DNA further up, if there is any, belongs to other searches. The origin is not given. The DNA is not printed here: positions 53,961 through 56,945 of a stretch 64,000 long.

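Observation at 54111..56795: UvrD/PcrA-type helicase with a DEDDh 3'-5' exonuclease domain inserted into the 2B region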

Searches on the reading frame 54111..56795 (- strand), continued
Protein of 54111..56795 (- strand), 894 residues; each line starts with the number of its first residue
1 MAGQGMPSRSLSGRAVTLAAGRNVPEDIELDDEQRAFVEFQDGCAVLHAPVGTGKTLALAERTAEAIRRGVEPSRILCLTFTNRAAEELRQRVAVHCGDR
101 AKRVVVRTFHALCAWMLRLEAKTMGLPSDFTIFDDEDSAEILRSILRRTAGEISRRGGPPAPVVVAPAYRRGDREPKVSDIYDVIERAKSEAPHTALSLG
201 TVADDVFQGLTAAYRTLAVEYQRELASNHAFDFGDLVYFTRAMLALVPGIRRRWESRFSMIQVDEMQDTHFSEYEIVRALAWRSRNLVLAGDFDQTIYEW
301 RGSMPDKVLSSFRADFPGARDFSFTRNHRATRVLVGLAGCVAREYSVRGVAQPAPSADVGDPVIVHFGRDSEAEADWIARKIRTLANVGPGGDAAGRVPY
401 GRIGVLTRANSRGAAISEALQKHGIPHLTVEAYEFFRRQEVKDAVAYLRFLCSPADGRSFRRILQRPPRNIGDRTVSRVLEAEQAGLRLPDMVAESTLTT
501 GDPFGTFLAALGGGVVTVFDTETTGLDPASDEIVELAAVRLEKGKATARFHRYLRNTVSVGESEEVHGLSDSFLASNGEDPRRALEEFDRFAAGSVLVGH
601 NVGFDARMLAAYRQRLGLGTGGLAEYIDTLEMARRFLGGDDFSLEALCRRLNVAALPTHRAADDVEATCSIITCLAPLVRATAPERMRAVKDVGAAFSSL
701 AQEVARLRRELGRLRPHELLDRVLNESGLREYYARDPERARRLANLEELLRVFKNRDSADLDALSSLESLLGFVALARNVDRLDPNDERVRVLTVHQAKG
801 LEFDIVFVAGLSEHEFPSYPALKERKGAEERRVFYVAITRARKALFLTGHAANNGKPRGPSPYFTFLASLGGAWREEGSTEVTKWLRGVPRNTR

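Call 19: find_related_loci(query=A1, collection=genome_contigs, flank=8000)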
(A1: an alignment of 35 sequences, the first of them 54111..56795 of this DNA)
Query A1 (894 aa) in genome_contigs; peptide patterns used: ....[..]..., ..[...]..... (x = any residue, [..] = any of these).
381 stretches matched a pattern; 360 encode a relative of the query (tblastn E <= 1e-3); the best 80 are kept; 80 distinct loci.
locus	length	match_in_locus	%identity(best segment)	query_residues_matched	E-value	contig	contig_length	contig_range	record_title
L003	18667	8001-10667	86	1-893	0e+0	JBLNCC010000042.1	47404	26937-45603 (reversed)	MAG: Betaproteobacteria bacterium isolate MAG135 PRJNA950955_bin41_renamed_41, whole genome shotgun sequence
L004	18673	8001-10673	76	1-894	0e+0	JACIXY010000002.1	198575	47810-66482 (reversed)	MAG: Bacillota bacterium isolate MAG-64 Firmicutes_O3_bin27_Scaffold_2, whole genome shotgun sequence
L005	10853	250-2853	72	19-894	0e+0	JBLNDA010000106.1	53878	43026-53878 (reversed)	MAG: Clostridia bacterium isolate MAG111 PRJNA950955_bin2_renamed_106, whole genome shotgun sequence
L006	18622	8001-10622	70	1-887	0e+0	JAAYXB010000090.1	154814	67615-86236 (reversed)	MAG: Bacillota bacterium isolate AS02xzSISU_21 51842_AS02, whole genome shotgun sequence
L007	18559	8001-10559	69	26-891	0e+0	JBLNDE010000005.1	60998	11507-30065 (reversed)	MAG: Bacillota bacterium isolate MAG107 PRJNA950955_bin16_renamed_4, whole genome shotgun sequence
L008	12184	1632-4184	73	27-887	0e+0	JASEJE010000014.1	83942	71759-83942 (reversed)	MAG: Bacillota bacterium isolate Yes71-24 NODE_14_length_83942_cov_65.805059, whole genome shotgun sequence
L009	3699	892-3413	63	27-890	0e+0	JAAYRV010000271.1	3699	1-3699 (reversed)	MAG: Bacillota bacterium isolate AS23ysBPME_252 231067_AS23, whole genome shotgun sequence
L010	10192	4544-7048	53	27-885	0e+0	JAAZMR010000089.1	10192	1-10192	MAG: Bacillota bacterium isolate AS23ysBPME_95 242377_AS23, whole genome shotgun sequence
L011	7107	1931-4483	52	5-884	0e+0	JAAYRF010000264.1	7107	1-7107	MAG: Bacillota bacterium isolate AS23ysBPME_168 201650_AS23, whole genome shotgun sequence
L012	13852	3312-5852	46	28-888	0e+0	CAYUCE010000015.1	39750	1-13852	MAG TPA_asm: uncultured Thermotogae bacterium isolate SRP141376_co1_356 genome assembly, contig: NODE_2387_length_39750_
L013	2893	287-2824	49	24-891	0e+0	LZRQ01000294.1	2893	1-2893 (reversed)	MAG: Firmicutes bacterium ZCTH02-B6 BIN06_NODE98128931961, whole genome shotgun sequence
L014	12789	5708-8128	52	28-879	0e+0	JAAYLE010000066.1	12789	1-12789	MAG: Bacillota bacterium isolate AS15tlH2ME_148 28385_AS15, whole genome shotgun sequence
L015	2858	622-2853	53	19-771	0e+0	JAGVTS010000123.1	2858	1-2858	MAG: Bacillota bacterium isolate THP_Bin_8 THP_Bin_8_scaffold_16304, whole genome shotgun sequence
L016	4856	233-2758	48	27-894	0e+0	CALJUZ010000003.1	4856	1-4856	MAG TPA_asm: uncultured Firmicutes bacterium isolate SRR6713629_bin.27_CONCOCT_v1.1_MAG genome assembly, contig: ERZ7949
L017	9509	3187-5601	47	21-867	0e+0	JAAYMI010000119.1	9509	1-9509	MAG: Bacillota bacterium isolate AS20ysBPTH_179 69941_AS20, whole genome shotgun sequence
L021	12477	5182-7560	43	29-853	0e+0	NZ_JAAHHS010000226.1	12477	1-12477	MAG: Moorena sp. SIO3H5 3H5_NODE_226, whole genome shotgun sequence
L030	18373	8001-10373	43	29-851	0e+0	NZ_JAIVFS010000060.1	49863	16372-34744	Nostoc mirabile CHAB5784 strain CHAB 5784 NODE_60_length_49863_cov_164.809756, whole genome shotgun sequence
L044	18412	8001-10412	41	33-870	0e+0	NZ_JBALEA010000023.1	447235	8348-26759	MAG: Nostoc sp. isolate P3068 bin 7 NODE_1_length_447235_cov_49.513070, whole genome shotgun sequence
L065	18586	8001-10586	41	9-890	0e+0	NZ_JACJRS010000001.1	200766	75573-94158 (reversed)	Phormidium sp. FACHB-1136 contig1, whole genome shotgun sequence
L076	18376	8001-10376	40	31-854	0e+0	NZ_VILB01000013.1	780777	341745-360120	Anabaena sp. UHCC 0187 scaffold13_cov2, whole genome shotgun sequence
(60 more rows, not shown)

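Call 28: search_protein_families(library=padloc, proteins=[L021:7614-10685:+, L044:4477-7959:+], max_evalue=0.001)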
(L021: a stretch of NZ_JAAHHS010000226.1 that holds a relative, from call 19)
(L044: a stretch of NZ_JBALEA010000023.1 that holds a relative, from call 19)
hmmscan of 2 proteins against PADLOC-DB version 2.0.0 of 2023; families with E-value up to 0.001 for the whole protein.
L021:7614-10685:+ (1023 aa): 44 families (the best 25 are shown)
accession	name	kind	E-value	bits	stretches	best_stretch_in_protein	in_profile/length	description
PDLC03774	RT_UG35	-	0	1357.7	1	9-1022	2-937/938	DRT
PDLC03763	RT_UG25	-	6.1e-55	184.9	2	270-840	190-705/870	DRT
PDLC03759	RT_UG21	-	1.3e-32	111.2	1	363-650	2-279/503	DRT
PDLC03756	RT_UG19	-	5.5e-31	106.3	1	358-652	2-289/562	DRT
PDLC03773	RT_UG34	-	6.5e-30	102.5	1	359-653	7-305/512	DRT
PDLC01136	RT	-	3.2e-26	90.4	1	360-637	3-246/263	RT (reverse transcriptase)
PDLC03758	RT_UG20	-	8.8e-22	75.8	1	374-641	20-273/511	DRT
PDLC03772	RT_UG33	-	1.5e-21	74.9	1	418-653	53-278/490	DRT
PDLC03783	Drt8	-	1.7e-20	71.9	1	456-666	90-283/493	DRT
PDLC03746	RT_UG10_large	-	8e-20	68.3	1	408-635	400-641/1688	DRT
PDLC03754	RT_UG17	-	1.6e-19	68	1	487-635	112-256/429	DRT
PDLC03761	RT_UG23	-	2.6e-19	67.2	1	404-652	39-278/489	DRT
PDLC03768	Drt3a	-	7.6e-19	66.4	1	485-641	117-253/411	DRT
PDLC03747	RT_UG10_small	-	9.3e-18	62.3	1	420-647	428-655/824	DRT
PDLC03750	RT_UG13b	-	1.7e-15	55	1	467-639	117-291/430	DRT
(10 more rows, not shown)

L044:4477-7959:+ (1160 aa): 24 families
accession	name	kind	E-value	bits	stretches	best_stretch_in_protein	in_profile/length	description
PDLC03774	RT_UG35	-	0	1189.8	1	136-1157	2-937/938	DRT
PDLC03763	RT_UG25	-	1.2e-42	144.1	1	166-919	23-672/870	DRT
PDLC03759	RT_UG21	-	2.7e-26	90.4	1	489-767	2-265/503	DRT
PDLC03773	RT_UG34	-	3.4e-24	83.6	1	483-769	5-289/512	DRT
PDLC03775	RT_UG36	-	6.2e-23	79.5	1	576-768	86-268/557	DRT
PDLC01136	RT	-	9.3e-21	72.4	1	486-766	3-244/263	RT (reverse transcriptase)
PDLC03758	RT_UG20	-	2.5e-18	64.4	1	528-812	44-313/511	DRT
PDLC03772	RT_UG33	-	1.1e-16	58.9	1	621-765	122-259/490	DRT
PDLC03747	RT_UG10_small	-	2.4e-16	57.7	1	592-773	469-652/824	DRT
PDLC03764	RT_UG26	-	2.6e-16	57.4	1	635-773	128-267/398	DRT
PDLC03783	Drt8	-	3.5e-16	57.6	1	493-913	6-390/493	DRT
PDLC01607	RT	-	6.5e-15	53.7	1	619-773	26-156/161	"CAS-I,CAS-II,CAS-III,CAS-IV,CAS-V,CAS-VI; acquisition_associated"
PDLC03779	RT_UG4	-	1.6e-13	48.5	1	636-765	117-244/307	DRT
PDLC03771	RT_UG32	-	3e-13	47.3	1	491-766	30-284/521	DRT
PDLC03768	Drt3a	-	5.4e-13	47.2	1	557-776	61-253/411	DRT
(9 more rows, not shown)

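Call 29: search_protein_families(library=pfam, proteins=[L021:7614-10685:+, L044:4477-7959:+], max_evalue=0.01)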
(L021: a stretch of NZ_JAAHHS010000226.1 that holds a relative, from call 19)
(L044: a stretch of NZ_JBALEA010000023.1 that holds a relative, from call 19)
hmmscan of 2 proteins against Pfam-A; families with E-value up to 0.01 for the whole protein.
L021:7614-10685:+ (1023 aa): 1 family
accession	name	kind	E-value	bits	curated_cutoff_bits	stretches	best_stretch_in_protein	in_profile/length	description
PF00078.32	RVT_1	-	1.7e-15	57.7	29.6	1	502-636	67-192/205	Reverse transcriptase (RNA-dependent DNA polymerase)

L044:4477-7959:+ (1160 aa): 3 families
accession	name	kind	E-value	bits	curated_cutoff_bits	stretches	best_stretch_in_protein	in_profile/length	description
PF00078.32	RVT_1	-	1.4e-13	51.4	29.6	1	604-773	44-200/205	Reverse transcriptase (RNA-dependent DNA polymerase)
PF22513.2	FitA-like_RHH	-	0.00098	19.5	27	1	81-116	3-39/39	Antitoxin FitA-like, ribbon-helix-helix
PF01402.27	RHH_1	-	0.0072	16.7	20.5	0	81-116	2-37/39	Ribbon-helix-helix protein, copG family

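Call 30: predict_structure(alignment_id=A1)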
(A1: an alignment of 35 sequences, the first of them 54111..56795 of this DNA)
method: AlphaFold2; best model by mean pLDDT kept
length: 894 residues; sequences in the alignment: 35
mean_pLDDT: 87.3   pTM: 0.82
mean pLDDT of the five models: 87.3, 86.8, 85.5, 84.9, 84.1
residues with pLDDT >= 90: 531; 70-90: 283; 50-70: 38; < 50: 42
segments of 3 or more residues with pLDDT < 50: 1-26, 165-175, 392-394
pLDDT, mean of each block of 10 residues (from residue 1): 27 35 53 95 94 91 95 95 84 85 91 93 81 88 85 65 48 61 91 91 90 90 88 95 95 95 91 95 96 82 87 95 92 94 84 89 96 96 80 63 92 93 90 80 94 88 88 86 89 92 94 95 90 97 95 95 91 96 95 94 90 86 78 86 90 90 96 95 95 94 92 93 96 90 92 90 87 74 76 88 94 91 85 94 96 92 92 92 89 52
secondary structure, 60 per line:
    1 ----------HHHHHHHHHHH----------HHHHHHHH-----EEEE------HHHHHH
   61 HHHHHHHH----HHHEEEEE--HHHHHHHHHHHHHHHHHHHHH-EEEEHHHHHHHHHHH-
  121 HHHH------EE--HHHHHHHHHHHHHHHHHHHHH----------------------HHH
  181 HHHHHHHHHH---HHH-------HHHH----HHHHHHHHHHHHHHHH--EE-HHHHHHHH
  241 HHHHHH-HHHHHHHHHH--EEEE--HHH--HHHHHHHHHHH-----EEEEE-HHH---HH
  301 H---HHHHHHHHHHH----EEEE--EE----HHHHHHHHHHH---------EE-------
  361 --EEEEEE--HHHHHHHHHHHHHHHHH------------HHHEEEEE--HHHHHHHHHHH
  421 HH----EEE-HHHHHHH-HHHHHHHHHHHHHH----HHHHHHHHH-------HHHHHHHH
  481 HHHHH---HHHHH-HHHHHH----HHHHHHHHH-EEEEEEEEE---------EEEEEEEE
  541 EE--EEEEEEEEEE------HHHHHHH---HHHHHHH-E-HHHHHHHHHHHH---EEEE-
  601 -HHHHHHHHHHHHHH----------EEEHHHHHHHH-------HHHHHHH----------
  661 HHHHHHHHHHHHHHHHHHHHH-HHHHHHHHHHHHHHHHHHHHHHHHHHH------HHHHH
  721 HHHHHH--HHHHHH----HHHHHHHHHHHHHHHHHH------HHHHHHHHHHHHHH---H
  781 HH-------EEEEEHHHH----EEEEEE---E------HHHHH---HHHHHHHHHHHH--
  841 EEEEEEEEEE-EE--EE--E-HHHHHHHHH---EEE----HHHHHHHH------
elements in order (helices of 4 or more, strands of 3 or more residues): H11-21 H32-39 E45-48 H55-68 E76-80 H83-103 E105-108 H109-119 H121-124 H135-155 H178-190 H204-207 H212-227 H233-246 H248-257 E260-263 H271-281 E287-291 H305-315 E320-323 H332-342 E363-368 H371-387 E403-407 H410-422 E427-429 H431-437 H439-452 H457-465 H473-485 H489-493 H495-500 H505-513 E515-523 E533-542 E545-554 H561-567 H571-577 H581-592 E596-599 H602-615 E626-628 H629-636 H644-650 H661-681 H683-709 H716-726 H729-734 H739-756 H763-776 E790-794 H795-798 E803-808 H819-823 H827-838 E841-850 H862-870 E874-876 H881-888

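Call 36: search_solved_structures(query=window:54111-56795:-, max_evalue=1e-60, show_alignments=1)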
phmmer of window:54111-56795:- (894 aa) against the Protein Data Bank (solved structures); distinct sequences matched with E-value up to 1e-60: 7.
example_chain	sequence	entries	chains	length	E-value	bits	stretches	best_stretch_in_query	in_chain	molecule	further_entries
1pjr_A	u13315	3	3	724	1.1e-75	258.6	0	30-481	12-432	PCRA | ATP-DEPENDENT HELICASE PCRA | HELICASE PCRA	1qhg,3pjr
9dci_A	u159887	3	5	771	8.6e-72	245.7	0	30-497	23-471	ATP-dependent DNA helicase UvrD1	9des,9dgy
4c2u_A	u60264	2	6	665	4.4e-70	240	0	34-481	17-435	DNA HELICASE II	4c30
4c2t_A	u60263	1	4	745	7.5e-70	239.3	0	34-481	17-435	DNA HELICASE II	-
3lfu_A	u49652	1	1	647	3.9e-69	236.9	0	30-481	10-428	DNA helicase II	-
2is1_A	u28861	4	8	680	6.2e-69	236.2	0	30-481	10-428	DNA helicase II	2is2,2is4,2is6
2pjr_A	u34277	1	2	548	2.8e-61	210.9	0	30-481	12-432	PROTEIN (HELICASE PCRA)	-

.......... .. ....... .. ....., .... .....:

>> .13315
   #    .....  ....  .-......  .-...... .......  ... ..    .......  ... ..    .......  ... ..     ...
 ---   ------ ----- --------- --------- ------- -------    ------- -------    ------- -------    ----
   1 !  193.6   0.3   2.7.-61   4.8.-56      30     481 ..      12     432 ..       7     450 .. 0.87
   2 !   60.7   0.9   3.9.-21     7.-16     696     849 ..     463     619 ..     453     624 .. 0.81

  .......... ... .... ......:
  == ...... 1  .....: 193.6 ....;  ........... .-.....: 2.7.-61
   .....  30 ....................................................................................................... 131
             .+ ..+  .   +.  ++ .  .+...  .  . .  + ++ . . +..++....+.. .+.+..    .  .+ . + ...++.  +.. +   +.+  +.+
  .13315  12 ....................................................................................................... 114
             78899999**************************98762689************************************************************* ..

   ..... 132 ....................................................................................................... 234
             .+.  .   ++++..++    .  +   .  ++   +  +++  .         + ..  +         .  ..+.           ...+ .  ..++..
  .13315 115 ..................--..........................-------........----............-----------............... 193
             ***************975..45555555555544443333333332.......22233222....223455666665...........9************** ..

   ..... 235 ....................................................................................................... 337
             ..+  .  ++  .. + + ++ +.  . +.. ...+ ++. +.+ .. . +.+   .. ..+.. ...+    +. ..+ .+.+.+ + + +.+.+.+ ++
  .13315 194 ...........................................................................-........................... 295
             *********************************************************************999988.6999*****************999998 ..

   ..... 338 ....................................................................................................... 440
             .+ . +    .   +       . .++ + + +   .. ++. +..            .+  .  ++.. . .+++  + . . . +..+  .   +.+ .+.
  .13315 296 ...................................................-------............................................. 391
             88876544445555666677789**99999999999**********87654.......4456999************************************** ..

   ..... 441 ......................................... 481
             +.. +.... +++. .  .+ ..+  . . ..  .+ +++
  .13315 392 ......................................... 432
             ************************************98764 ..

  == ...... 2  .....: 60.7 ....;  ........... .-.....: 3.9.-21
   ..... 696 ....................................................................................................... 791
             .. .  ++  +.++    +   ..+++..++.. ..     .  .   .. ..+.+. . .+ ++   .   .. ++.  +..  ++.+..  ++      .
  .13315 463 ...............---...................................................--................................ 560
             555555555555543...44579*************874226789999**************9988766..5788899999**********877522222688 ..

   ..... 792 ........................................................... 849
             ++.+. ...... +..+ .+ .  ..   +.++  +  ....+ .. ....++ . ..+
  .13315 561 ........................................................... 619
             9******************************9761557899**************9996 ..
